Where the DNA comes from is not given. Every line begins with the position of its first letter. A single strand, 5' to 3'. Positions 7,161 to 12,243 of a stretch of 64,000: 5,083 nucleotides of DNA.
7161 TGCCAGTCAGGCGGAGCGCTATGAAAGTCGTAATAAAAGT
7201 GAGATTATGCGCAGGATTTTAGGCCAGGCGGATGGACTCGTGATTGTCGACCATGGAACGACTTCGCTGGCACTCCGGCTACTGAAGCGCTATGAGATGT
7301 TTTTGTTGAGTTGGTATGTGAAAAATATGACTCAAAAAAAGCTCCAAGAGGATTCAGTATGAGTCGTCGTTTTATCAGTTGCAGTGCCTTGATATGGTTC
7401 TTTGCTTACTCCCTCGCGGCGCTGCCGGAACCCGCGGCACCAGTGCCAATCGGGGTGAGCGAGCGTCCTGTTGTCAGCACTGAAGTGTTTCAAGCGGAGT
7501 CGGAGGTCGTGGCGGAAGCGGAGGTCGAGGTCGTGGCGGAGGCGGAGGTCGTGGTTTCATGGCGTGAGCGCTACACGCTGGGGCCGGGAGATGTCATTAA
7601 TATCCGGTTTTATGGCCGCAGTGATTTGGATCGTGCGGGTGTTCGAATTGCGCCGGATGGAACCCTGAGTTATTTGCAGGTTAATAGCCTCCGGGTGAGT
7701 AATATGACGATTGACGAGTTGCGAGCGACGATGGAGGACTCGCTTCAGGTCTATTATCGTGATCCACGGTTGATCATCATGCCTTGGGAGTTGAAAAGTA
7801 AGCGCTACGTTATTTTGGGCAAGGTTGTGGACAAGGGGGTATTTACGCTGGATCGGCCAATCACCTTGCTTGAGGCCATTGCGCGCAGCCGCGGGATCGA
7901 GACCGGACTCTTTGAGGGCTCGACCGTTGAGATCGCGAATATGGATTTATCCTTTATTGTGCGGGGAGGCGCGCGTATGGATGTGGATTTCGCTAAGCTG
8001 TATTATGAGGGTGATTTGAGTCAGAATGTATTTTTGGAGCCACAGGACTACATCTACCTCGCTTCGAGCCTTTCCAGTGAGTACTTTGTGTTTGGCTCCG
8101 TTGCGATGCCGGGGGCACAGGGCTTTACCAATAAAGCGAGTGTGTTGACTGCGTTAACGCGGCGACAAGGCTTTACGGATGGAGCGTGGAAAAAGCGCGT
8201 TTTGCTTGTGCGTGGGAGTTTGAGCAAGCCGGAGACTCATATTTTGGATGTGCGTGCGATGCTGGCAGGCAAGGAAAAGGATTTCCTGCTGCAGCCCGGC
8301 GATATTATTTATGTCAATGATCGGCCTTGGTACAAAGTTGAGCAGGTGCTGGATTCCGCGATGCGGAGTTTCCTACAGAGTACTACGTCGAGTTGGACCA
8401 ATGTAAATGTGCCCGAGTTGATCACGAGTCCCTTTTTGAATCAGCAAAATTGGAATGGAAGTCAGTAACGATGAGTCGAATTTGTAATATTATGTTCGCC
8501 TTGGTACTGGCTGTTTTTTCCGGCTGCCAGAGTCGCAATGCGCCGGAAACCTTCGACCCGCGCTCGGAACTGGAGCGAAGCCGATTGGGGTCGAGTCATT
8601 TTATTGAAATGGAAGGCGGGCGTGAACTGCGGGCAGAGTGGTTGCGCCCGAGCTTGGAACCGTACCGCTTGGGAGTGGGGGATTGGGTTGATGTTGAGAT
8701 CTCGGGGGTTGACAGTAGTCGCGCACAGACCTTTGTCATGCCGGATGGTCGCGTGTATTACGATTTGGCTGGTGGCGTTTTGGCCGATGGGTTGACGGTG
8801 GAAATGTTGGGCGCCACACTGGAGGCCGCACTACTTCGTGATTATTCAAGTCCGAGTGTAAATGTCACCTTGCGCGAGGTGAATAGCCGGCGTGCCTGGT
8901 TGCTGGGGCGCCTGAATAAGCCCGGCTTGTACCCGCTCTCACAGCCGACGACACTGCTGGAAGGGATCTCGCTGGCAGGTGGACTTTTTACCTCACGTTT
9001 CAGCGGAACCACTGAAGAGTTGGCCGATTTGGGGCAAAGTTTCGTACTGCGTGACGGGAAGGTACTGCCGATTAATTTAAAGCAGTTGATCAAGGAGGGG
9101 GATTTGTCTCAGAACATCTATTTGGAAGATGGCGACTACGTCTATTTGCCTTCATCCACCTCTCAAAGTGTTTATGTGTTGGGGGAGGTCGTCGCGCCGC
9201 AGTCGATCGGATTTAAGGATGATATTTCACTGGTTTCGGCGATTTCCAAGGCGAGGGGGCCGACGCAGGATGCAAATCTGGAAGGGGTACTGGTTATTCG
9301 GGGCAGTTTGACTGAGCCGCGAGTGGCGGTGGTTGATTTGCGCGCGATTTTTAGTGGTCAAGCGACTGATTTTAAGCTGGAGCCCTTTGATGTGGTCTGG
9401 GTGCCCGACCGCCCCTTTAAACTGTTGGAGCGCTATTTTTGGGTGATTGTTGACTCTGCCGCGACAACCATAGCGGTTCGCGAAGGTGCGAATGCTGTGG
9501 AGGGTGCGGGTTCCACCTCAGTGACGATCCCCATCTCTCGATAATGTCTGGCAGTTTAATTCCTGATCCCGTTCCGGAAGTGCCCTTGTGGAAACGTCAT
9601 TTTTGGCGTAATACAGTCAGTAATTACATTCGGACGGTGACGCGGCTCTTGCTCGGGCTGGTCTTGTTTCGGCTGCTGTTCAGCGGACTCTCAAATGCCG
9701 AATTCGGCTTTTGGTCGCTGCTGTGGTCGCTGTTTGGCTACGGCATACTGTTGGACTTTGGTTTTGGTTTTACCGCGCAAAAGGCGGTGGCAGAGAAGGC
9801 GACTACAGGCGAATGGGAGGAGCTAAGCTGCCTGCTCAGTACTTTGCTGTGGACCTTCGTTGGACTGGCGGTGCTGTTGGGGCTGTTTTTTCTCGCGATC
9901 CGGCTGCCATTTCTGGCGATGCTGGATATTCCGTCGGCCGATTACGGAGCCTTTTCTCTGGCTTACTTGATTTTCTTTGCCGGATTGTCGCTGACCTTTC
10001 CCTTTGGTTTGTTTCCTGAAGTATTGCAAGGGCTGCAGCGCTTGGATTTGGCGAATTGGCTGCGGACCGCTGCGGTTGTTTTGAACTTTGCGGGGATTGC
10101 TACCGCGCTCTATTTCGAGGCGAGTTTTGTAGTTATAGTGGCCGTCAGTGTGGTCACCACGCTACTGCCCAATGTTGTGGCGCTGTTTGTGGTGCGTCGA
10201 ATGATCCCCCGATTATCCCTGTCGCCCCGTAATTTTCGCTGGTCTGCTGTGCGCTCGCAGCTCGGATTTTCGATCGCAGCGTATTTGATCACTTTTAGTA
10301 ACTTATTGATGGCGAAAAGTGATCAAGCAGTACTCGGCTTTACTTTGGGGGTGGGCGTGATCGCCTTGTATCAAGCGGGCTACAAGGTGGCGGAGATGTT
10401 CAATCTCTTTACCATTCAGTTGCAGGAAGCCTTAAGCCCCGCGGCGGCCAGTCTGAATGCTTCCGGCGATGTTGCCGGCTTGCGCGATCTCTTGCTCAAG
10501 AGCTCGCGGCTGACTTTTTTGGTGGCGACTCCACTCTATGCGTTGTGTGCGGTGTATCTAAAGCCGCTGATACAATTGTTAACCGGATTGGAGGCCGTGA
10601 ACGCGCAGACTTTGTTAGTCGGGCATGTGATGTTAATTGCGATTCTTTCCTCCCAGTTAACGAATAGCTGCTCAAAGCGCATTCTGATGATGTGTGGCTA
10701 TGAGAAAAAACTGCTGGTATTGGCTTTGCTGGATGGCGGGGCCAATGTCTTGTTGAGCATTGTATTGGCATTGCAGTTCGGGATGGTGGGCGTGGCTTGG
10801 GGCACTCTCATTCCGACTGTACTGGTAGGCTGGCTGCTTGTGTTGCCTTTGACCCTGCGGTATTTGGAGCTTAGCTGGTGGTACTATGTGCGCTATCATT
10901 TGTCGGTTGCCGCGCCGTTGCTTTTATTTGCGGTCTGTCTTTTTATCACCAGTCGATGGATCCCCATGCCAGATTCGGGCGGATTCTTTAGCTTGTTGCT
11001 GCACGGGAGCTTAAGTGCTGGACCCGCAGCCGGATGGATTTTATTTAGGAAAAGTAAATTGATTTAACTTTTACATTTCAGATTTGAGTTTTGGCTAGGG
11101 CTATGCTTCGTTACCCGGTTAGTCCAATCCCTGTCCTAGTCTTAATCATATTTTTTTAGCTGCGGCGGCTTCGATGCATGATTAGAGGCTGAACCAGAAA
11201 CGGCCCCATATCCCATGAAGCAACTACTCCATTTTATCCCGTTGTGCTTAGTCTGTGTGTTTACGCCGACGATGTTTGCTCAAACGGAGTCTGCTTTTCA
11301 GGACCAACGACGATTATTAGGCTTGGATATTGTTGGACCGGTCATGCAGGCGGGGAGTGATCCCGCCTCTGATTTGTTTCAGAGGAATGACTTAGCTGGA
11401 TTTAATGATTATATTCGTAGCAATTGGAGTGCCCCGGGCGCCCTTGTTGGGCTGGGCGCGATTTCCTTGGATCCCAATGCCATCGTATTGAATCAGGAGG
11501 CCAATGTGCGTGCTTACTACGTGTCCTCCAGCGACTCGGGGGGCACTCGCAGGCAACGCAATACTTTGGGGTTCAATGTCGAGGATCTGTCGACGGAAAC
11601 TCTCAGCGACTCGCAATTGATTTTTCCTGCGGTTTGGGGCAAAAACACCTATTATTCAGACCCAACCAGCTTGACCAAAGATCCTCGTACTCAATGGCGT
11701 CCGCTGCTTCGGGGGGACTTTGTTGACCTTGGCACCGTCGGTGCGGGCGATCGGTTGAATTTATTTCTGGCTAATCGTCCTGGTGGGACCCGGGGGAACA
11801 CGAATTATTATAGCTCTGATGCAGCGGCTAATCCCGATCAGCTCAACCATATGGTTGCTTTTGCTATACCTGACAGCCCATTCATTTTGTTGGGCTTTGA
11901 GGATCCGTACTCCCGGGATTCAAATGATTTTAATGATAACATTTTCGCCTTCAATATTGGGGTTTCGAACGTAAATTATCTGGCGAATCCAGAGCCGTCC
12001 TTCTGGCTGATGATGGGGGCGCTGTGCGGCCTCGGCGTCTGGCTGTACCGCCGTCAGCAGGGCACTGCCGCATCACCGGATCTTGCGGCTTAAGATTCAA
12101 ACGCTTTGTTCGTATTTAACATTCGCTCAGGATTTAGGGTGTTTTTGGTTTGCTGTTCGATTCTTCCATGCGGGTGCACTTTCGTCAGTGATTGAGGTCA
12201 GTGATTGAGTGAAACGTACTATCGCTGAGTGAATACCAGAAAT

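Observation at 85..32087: A ~32 kb PEP-CTERM/exosortase EPS locus built as two convergent operons with an embedded partner-switching circuit and no visible sigma/anti-sigma target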

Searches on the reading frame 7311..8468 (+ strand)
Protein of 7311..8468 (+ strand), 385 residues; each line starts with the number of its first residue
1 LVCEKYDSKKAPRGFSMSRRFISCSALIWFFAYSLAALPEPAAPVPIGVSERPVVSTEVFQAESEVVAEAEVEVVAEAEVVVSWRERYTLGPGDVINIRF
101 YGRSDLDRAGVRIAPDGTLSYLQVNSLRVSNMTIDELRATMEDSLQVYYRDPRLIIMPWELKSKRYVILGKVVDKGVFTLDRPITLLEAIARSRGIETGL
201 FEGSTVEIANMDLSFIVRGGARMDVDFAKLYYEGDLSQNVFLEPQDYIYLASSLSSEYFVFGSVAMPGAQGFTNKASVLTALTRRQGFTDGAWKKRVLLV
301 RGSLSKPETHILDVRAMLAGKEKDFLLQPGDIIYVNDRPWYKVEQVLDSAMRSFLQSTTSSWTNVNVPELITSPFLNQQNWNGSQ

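Call 3: search_protein_families(library=pfam, proteins=[window:7311-8468:+], max_evalue=0.01)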
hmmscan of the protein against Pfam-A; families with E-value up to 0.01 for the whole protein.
window:7311-8468:+ (385 aa): 3 families
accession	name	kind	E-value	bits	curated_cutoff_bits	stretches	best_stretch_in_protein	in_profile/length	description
PF22461.2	SLBB_2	-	6.9e-19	68.2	27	2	258-335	3-79/79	SLBB domain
PF02563.21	Poly_export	-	2.1e-15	57.1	28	1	86-154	5-72/77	Polysaccharide biosynthesis/export protein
PF10531.15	SLBB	-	0.00017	21.8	27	0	259-302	3-46/55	SLBB domain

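Call 6: search_protein_families(library=ncbifam, proteins=[window:7311-8468:+], max_evalue=0.001)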
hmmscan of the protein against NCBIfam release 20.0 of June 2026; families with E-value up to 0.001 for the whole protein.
window:7311-8468:+ (385 aa): 4 families
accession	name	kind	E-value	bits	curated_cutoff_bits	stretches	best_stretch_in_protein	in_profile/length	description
TIGR03027.2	pepcterm_export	equivalog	1.5e-24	86.6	180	2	87-251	2-165/169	XrtA/PEP-CTERM system exopolysaccharide export protein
TIGR03028.1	EpsE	equivalog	6e-23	81.4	262.65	1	88-292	2-199/239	polysaccharide export protein EpsE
NF011658.0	PRK15078.1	subfamily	5.4e-19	68.2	333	1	87-347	84-356/380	polysaccharide export protein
NF041843.1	EpsY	equivalog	6.2e-12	45.2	320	1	86-195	51-159/211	exopolysaccharide export protein EpsY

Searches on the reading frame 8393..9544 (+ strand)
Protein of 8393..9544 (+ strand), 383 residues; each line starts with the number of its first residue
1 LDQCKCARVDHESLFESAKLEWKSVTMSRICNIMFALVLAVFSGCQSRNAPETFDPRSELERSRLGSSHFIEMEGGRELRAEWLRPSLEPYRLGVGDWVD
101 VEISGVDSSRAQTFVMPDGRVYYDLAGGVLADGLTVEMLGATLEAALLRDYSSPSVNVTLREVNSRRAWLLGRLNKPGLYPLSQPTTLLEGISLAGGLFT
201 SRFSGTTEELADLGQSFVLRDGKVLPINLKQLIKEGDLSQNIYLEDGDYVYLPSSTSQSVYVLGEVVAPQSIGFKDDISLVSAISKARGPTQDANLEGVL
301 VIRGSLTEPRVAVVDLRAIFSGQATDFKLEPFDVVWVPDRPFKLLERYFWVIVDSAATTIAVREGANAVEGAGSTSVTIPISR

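Call 3: search_protein_families(library=pfam, proteins=[window:8393-9544:+], max_evalue=0.01)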
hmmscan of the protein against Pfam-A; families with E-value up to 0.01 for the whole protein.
window:8393-9544:+ (383 aa): 3 families
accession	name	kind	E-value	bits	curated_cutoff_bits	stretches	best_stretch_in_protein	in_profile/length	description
PF22461.2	SLBB_2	-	4.8e-23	81.5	27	2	258-337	1-79/79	SLBB domain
PF10531.15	SLBB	-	4.6e-14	52.4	27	2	260-304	2-46/55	SLBB domain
PF02563.21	Poly_export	-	1.1e-11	45.1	28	1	88-160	4-76/77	Polysaccharide biosynthesis/export protein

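Call 6: search_protein_families(library=ncbifam, proteins=[window:8393-9544:+], max_evalue=0.001)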
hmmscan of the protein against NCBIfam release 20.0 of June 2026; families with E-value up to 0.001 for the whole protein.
window:8393-9544:+ (383 aa): 4 families
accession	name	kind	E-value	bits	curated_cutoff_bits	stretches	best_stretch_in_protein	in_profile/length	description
NF011658.0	PRK15078.1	subfamily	2.7e-31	108.7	333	1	108-368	113-375/380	polysaccharide export protein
TIGR03027.2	pepcterm_export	equivalog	1.2e-27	96.6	180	2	90-255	2-167/169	XrtA/PEP-CTERM system exopolysaccharide export protein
TIGR03028.1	EpsE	equivalog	1.4e-17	63.8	262.65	1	91-304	2-209/239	polysaccharide export protein EpsE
NF041843.1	EpsY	equivalog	2.8e-13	49.5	320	1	89-198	51-160/211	exopolysaccharide export protein EpsY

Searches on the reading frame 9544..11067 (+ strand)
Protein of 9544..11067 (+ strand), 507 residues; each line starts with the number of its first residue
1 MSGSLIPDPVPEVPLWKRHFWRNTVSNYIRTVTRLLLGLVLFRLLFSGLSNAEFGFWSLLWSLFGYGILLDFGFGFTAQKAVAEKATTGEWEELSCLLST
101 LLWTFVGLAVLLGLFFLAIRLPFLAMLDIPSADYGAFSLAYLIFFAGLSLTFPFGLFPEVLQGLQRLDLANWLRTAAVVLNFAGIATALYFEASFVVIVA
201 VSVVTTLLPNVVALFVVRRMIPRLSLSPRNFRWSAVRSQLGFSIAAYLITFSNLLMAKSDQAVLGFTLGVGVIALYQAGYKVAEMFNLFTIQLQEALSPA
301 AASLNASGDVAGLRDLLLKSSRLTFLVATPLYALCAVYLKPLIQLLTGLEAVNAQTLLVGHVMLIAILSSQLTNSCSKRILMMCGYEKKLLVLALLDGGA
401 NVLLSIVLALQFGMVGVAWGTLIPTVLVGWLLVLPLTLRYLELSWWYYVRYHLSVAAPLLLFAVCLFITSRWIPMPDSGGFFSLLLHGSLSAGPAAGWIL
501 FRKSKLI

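Call 3: search_protein_families(library=pfam, proteins=[window:9544-11067:+], max_evalue=0.01)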
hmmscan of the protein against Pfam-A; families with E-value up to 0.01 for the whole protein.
window:9544-11067:+ (507 aa): 2 families
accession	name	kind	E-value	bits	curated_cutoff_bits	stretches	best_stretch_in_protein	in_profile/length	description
PF01943.22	Polysacc_synt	-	3.5e-12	46.8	28.2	1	21-300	2-269/274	Polysaccharide biosynthesis protein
PF13440.11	Polysacc_synt_3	-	1.3e-08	34.9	23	1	49-348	6-285/293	Polysaccharide biosynthesis protein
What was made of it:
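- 9544..11067 (+): Wzx-type flippase. PF01943 E 3.5e-12 and PF13440 (call 3).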

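Call 6: search_protein_families(library=ncbifam, proteins=[window:9544-11067:+], max_evalue=0.001)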
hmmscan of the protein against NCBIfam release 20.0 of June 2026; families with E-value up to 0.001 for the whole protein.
window:9544-11067:+ (507 aa): 0 families

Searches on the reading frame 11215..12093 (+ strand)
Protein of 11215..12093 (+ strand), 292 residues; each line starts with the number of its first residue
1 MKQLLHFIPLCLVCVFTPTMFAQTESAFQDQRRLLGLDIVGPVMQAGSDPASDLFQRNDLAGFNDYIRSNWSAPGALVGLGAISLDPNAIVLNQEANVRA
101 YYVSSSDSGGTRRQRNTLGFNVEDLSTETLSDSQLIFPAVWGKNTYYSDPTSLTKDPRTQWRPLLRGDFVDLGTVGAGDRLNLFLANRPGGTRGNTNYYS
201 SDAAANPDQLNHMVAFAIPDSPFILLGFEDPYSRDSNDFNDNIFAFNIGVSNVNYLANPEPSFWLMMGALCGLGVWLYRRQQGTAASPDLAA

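Call 3: search_protein_families(library=pfam, proteins=[window:11215-12093:+], max_evalue=0.01)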
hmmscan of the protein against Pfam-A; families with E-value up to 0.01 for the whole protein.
window:11215-12093:+ (292 aa): 1 family
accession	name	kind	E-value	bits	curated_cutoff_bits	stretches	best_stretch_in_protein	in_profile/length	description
PF13448.11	DUF4114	-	5.1e-07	31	27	1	193-247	26-83/85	Domain of unknown function (DUF4114)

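Call 6: search_protein_families(library=ncbifam, proteins=[window:11215-12093:+], max_evalue=0.001)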
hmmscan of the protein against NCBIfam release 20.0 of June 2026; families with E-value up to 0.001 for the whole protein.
window:11215-12093:+ (292 aa): 0 families
